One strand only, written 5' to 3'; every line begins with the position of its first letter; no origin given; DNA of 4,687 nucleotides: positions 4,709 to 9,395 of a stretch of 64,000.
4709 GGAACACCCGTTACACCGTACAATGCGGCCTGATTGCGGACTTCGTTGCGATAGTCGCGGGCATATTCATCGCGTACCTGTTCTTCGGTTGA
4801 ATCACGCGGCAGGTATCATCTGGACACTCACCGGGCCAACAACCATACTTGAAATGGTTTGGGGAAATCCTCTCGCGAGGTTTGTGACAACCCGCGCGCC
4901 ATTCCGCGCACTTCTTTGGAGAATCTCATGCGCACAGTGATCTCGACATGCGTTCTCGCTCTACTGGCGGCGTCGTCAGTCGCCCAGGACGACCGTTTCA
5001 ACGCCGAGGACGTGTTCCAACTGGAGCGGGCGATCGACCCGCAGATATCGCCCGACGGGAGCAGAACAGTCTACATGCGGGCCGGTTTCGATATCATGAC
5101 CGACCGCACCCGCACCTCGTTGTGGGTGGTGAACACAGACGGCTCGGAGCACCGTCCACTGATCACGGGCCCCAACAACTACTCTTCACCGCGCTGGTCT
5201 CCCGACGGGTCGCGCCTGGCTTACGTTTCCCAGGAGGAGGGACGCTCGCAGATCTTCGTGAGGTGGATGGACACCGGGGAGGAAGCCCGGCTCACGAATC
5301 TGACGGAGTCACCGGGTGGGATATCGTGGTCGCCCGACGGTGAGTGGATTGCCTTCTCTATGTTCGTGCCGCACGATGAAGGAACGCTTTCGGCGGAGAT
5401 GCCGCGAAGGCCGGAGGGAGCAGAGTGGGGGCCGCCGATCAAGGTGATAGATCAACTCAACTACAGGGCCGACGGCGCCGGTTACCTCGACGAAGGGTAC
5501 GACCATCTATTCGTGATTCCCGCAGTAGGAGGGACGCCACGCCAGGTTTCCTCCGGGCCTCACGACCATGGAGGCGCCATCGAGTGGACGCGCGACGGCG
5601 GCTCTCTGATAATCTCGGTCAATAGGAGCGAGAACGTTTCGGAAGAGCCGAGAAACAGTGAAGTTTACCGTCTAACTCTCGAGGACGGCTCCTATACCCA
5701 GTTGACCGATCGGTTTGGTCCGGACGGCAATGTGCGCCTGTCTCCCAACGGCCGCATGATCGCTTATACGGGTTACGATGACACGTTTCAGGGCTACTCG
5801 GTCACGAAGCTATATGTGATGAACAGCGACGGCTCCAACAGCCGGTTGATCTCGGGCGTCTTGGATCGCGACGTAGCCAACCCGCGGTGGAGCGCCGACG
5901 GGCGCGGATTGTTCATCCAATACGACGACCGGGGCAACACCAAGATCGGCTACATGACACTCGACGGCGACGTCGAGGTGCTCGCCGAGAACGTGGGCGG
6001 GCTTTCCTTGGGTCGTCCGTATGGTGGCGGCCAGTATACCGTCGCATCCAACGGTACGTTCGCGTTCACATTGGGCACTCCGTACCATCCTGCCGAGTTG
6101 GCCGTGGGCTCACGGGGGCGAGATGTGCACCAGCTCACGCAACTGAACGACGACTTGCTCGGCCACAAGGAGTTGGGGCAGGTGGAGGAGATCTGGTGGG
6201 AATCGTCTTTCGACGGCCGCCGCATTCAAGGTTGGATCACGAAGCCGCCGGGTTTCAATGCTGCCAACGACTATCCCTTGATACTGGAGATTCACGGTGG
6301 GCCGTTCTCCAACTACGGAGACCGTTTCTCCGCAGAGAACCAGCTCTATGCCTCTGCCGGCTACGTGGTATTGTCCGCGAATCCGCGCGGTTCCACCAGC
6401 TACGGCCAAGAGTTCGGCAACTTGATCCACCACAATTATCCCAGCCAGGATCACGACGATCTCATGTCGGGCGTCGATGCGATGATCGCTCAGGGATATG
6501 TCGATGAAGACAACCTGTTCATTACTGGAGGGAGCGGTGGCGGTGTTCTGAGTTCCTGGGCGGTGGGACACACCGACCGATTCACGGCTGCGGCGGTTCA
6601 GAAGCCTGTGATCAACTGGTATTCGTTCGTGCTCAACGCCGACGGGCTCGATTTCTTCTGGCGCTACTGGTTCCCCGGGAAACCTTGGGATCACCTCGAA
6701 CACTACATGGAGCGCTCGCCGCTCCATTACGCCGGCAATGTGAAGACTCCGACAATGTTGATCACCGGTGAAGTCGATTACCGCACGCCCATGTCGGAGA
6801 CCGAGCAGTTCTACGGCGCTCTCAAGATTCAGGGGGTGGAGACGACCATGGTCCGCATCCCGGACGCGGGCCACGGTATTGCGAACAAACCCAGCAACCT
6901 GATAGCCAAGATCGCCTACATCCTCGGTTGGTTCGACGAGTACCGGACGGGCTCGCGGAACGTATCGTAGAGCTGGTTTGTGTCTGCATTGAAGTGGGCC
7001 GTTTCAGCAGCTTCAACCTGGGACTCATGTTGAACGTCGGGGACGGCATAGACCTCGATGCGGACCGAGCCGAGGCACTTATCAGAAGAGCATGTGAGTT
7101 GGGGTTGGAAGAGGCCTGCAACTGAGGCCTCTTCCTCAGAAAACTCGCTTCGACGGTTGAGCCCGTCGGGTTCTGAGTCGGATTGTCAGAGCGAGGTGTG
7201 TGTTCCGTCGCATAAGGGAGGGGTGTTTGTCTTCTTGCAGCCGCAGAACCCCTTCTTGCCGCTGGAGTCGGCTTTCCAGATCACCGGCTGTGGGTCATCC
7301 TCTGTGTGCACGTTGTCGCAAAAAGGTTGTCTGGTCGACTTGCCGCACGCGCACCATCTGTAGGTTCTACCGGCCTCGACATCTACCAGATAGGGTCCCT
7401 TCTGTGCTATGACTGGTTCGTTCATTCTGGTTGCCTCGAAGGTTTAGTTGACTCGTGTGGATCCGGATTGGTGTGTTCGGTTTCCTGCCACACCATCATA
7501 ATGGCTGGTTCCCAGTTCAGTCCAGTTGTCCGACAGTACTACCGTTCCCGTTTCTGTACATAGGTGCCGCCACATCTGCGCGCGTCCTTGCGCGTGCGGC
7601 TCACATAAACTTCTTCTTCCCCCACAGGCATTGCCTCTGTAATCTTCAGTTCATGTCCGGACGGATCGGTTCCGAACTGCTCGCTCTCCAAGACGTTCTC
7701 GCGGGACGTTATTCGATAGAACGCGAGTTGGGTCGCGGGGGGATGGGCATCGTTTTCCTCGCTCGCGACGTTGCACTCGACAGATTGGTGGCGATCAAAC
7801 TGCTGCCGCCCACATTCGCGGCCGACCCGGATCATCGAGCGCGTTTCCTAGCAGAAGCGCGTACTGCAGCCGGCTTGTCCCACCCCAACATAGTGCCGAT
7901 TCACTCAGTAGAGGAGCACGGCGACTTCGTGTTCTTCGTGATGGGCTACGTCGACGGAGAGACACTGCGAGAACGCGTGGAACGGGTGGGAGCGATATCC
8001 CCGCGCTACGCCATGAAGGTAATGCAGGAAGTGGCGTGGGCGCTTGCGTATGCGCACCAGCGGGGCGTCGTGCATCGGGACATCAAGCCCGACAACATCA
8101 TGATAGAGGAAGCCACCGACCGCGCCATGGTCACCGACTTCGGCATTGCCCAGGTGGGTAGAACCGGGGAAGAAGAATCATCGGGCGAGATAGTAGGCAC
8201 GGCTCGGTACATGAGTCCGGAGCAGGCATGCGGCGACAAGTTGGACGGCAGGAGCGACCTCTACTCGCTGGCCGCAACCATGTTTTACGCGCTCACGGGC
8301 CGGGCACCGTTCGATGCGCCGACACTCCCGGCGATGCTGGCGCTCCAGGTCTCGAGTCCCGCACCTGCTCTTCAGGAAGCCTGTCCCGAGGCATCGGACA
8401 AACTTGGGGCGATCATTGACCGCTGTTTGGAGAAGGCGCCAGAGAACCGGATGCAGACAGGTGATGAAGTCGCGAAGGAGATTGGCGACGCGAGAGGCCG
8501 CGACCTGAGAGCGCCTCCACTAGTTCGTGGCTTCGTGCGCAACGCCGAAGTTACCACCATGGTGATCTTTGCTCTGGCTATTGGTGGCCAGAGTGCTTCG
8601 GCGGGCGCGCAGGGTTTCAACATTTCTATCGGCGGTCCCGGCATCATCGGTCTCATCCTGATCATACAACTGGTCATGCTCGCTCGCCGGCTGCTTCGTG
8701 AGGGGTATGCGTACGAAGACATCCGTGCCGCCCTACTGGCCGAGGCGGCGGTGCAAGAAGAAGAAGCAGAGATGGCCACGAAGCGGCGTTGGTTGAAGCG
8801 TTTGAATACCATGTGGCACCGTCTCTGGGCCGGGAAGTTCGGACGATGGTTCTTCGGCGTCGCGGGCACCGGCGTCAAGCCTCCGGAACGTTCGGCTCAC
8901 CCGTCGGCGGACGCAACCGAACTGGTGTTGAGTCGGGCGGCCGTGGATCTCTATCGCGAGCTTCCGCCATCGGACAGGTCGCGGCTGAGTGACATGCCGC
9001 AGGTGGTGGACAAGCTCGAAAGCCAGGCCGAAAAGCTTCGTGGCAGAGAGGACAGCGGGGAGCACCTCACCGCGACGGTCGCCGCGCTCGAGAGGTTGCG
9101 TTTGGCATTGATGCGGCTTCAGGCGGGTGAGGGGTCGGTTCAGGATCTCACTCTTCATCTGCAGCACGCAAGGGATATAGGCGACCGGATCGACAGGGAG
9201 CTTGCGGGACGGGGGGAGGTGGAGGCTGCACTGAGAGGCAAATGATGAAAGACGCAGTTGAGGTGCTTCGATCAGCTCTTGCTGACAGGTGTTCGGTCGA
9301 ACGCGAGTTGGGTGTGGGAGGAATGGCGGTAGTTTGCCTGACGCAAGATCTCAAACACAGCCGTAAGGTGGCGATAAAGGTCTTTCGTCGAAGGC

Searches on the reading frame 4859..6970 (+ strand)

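Call 13: search_protein_families(library=pfam, proteins=[window:4859-6970:+], max_evalue=0.0001)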
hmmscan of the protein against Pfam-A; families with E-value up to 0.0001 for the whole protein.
window:4859-6970:+ (703 aa): 7 families
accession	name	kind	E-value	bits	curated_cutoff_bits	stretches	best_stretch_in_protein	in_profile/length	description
PF00326.27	Peptidase_S9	-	7.3e-53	179.6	22.6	1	489-695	2-209/213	Prolyl oligopeptidase family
PF07676.18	PD40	-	6.1e-24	83.8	20.9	1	99-134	2-38/38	WD40-like Beta Propeller Repeat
PF00930.27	DPPIV_N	-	1.6e-11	44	22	0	212-302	257-344/354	Dipeptidyl peptidase IV (DPP IV) N-terminal region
PF05448.18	AXE1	-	4.8e-07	29.3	21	1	449-588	62-213/321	Acetyl xylan esterase (AXE1)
PF25174.1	Beta-prop_THOC3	-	6.8e-06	25.7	305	0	106-166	214-271/272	THOC3 beta-propeller domain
PF07859.19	Abhydrolase_3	-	1.2e-05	25.7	25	0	547-674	67-208/210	alpha/beta hydrolase fold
PF20434.5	BD-FAE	-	4.9e-05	23.4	26.8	0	468-568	9-106/215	BD-FAE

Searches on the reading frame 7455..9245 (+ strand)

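Call 13: search_protein_families(library=pfam, proteins=[window:7455-9245:+], max_evalue=0.0001)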
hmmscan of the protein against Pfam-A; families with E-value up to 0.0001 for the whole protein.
window:7455-9245:+ (596 aa): 4 families
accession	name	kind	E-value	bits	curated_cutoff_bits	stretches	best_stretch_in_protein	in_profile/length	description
PF00069.31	Pkinase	-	5e-46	157.7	31.7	1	86-334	1-253/263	Protein kinase domain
PF07714.23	PK_Tyr_Ser-Thr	-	2.6e-29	102.8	23.1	1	88-334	3-250/258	Protein tyrosine and serine/threonine kinase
PF17667.7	Pkinase_fungal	-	3.1e-05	23.3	24.1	1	200-271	302-378/387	Fungal protein kinase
PF01636.29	APH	-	8.9e-05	22.8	23.2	0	192-235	154-200/239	Phosphotransferase enzyme family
